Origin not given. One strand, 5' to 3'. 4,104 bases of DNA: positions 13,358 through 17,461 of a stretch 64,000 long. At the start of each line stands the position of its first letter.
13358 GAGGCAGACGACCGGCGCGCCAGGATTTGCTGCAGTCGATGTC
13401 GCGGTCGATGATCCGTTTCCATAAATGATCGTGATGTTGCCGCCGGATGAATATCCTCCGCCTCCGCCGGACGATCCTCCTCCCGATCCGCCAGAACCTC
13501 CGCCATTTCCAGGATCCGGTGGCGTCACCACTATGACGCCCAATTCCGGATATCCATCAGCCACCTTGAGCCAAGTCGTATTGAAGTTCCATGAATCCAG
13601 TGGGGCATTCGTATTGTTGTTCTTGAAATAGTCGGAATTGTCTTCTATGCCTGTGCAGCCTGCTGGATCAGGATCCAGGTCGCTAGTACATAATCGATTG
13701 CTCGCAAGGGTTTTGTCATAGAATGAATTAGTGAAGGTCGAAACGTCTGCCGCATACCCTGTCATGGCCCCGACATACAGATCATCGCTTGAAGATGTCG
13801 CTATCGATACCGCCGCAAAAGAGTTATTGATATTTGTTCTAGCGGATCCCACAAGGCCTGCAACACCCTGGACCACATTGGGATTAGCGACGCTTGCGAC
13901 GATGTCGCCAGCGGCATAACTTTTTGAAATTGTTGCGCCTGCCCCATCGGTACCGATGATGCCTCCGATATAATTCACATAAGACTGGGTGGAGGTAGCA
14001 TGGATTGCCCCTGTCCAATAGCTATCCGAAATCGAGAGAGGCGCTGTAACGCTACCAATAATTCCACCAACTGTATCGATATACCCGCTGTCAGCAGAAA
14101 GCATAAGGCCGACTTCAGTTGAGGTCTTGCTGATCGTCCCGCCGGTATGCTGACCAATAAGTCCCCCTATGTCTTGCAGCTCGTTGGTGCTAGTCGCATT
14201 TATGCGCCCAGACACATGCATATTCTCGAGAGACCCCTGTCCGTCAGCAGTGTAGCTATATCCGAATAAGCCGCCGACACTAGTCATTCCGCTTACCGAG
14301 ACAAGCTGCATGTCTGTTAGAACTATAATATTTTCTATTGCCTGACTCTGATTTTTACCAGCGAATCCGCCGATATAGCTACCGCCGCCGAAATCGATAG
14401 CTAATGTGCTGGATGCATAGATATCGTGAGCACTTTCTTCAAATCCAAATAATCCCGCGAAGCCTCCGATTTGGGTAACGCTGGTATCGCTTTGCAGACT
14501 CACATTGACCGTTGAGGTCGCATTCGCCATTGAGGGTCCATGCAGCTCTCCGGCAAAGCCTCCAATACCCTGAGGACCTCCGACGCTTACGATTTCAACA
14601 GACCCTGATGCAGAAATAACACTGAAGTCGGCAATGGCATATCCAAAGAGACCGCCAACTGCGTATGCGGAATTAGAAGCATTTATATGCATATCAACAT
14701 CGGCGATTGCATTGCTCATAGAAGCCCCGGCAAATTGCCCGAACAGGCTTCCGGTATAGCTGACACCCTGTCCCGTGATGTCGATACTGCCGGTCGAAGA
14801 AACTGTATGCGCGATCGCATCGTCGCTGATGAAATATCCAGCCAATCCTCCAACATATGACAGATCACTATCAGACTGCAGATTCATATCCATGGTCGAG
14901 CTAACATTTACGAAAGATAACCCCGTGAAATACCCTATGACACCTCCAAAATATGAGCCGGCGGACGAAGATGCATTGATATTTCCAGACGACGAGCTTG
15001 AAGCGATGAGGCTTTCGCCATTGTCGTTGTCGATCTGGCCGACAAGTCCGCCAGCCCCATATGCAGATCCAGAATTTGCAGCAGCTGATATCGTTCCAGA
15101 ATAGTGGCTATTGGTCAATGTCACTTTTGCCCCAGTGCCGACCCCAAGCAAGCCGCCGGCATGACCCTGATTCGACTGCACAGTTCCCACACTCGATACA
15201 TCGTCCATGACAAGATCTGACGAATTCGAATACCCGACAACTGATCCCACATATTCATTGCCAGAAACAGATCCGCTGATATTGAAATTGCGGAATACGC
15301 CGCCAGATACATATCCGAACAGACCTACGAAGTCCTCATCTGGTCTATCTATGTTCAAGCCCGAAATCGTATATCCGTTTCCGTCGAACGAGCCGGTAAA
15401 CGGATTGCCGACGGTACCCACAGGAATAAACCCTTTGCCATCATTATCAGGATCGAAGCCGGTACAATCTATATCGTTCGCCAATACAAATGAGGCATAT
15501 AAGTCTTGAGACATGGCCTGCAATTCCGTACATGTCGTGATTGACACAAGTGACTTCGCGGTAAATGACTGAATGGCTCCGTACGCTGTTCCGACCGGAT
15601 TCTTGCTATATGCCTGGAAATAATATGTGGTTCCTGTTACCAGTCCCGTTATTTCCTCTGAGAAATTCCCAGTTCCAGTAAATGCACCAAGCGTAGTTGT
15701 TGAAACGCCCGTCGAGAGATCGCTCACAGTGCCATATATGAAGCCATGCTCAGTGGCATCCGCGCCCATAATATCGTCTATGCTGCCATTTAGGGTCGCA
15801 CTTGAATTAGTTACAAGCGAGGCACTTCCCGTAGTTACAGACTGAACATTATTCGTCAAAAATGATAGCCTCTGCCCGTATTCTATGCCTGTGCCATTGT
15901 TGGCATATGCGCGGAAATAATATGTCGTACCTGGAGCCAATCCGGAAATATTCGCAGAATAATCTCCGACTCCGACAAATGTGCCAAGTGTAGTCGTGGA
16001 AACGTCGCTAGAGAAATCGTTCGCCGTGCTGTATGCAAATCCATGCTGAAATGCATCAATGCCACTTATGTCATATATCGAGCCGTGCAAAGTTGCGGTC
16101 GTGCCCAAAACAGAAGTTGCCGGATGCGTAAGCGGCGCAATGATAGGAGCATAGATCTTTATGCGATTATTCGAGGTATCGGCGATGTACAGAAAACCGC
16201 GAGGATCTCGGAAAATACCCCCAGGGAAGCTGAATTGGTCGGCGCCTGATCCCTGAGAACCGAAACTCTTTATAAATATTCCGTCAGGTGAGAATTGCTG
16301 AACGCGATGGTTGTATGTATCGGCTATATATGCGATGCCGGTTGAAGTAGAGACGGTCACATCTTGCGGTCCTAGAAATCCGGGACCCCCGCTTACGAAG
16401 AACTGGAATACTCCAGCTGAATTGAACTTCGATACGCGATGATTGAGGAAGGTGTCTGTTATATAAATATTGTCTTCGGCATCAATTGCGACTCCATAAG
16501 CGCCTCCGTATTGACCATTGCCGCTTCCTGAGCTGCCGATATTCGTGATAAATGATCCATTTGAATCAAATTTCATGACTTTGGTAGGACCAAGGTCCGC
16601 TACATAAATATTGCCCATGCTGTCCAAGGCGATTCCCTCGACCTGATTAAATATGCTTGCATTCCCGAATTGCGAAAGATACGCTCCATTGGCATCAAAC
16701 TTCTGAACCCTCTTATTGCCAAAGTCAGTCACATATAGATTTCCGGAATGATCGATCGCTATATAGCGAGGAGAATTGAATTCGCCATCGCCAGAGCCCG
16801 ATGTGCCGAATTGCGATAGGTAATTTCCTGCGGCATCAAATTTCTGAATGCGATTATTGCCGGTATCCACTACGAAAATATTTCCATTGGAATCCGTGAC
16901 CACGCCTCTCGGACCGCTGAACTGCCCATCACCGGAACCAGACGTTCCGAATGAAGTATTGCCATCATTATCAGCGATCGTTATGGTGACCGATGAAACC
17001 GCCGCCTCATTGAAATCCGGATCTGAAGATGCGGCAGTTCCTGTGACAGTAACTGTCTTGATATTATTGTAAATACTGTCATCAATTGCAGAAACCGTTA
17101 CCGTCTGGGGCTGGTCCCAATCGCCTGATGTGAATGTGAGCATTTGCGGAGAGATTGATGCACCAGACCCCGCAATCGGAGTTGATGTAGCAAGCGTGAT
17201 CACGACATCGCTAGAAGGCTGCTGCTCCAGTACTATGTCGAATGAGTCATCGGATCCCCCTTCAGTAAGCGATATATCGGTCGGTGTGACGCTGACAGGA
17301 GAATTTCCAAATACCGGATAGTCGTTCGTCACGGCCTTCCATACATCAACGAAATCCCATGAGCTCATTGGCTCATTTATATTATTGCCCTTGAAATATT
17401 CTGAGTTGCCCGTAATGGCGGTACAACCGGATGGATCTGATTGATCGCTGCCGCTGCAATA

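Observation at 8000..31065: Three secreted proteins use peptidoglycan-binding (PG_binding_1-like) domains as anchors; the largest is a giant NHL/GLUG/Ig-domain protein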

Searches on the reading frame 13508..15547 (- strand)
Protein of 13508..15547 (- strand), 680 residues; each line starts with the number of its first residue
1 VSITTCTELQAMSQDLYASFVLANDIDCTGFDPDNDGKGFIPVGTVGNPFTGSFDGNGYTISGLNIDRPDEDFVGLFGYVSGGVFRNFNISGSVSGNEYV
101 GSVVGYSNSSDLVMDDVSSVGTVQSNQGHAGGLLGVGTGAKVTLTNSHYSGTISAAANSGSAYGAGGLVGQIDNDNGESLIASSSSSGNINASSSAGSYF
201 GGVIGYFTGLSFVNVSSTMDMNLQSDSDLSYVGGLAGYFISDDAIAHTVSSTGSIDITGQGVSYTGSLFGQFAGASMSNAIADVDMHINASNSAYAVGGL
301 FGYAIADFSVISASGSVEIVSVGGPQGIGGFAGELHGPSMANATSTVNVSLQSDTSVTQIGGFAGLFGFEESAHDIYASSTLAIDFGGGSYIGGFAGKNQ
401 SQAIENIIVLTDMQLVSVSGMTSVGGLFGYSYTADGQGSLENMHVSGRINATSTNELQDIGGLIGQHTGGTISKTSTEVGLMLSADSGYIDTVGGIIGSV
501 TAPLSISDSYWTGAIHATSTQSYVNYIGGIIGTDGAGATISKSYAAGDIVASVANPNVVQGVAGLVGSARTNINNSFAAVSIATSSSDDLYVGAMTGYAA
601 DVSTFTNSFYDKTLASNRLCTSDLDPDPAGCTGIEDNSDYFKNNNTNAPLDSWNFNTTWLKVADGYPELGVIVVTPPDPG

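Call 32: search_protein_families(library=pfam, max_evalue=1, proteins=[window:13508-15547:-])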
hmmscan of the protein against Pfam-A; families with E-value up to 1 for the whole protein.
seq(680 aa): 1 family
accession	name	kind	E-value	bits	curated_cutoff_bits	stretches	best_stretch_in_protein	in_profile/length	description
PF07581.17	Glug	-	5.6e-12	45.7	20.5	2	325-350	2-28/28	The GLUG motif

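Call 53: search_solved_structures(query=window:13508-15547:-, max_evalue=1)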
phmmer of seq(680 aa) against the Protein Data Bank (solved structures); distinct sequences matched with E-value up to 1: 5.
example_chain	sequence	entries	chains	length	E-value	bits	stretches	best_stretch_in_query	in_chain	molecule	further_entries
6xjb_A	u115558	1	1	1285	0.00029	23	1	411-598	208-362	Immunoglobulin A1 protease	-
7jgj_A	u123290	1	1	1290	0.00029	22.9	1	411-598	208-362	Immunoglobulin A1 protease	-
6xja_P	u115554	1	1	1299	0.0003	22.9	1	411-598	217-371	Immunoglobulin A1 protease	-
7uvl_P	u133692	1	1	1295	0.0012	20.9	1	111-239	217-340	LPXTG-motif cell wall anchor domain protein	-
7uvk_A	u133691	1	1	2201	0.0023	20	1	111-239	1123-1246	IgA1 Protease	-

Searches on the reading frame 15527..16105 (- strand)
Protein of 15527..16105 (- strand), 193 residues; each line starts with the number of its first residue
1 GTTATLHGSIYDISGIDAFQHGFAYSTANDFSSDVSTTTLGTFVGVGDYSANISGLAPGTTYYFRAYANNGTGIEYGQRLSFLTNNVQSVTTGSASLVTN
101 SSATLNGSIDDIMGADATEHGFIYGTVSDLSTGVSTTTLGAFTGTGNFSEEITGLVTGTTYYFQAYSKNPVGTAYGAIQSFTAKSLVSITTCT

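Call 32: search_protein_families(library=pfam, max_evalue=1, proteins=[window:15527-16105:-])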
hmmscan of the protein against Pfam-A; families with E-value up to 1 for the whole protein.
seq(193 aa): 8 families
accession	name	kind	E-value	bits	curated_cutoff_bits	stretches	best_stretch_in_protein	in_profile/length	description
PF16656.11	Pur_ac_phosph_N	-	1.3e-07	32.5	30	2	27-76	34-85/93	Purple acid Phosphatase, N-terminal domain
PF00041.27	fn3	-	4.5e-06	27.2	25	1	39-74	47-74/84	Fibronectin type III domain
PF16974.11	NAR2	-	0.0011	19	26.6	1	55-90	99-137/142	High-affinity nitrate transporter accessory, Ig-like domain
PF16655.11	PhoD_N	-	0.0052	17.7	30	1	51-70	61-80/90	PhoD-like phosphatase, N-terminal domain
PF20674.3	SpaA_3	-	0.013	16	24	1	23-110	19-110/121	Prealbumin-like fold domain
PF25059.1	FN3_DSCAM-DSCAML_C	-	0.025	15.3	39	1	51-89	47-84/89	DSCAM/DSCAML C-terminal Fn3-like domain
PF12403.13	Pax2_C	-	0.072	13.5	28.1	1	143-188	45-90/113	Paired-box protein 2 C terminal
PF10179.15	NDNF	-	0.089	13.3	27.3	0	52-70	92-110/127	Neuron-derived neurotrophic factor, first Fn(III) domain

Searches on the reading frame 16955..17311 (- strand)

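Call 32: search_protein_families(library=pfam, max_evalue=1, proteins=[window:16955-17311:-])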
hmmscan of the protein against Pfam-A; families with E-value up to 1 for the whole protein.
seq(119 aa): 3 families
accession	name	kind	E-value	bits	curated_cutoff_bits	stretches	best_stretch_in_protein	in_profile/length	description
PF17766.7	fn3_6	-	0.0039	17.8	26.4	0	44-83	40-74/99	Fibronectin type-III domain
PF03160.20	Calx-beta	-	0.0082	16.6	27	1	7-116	9-119/119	Calx-beta domain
PF02269.22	TFIID-18kDa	-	0.043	14.3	27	1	56-93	8-45/93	Transcription initiation factor IID, 18kD subunit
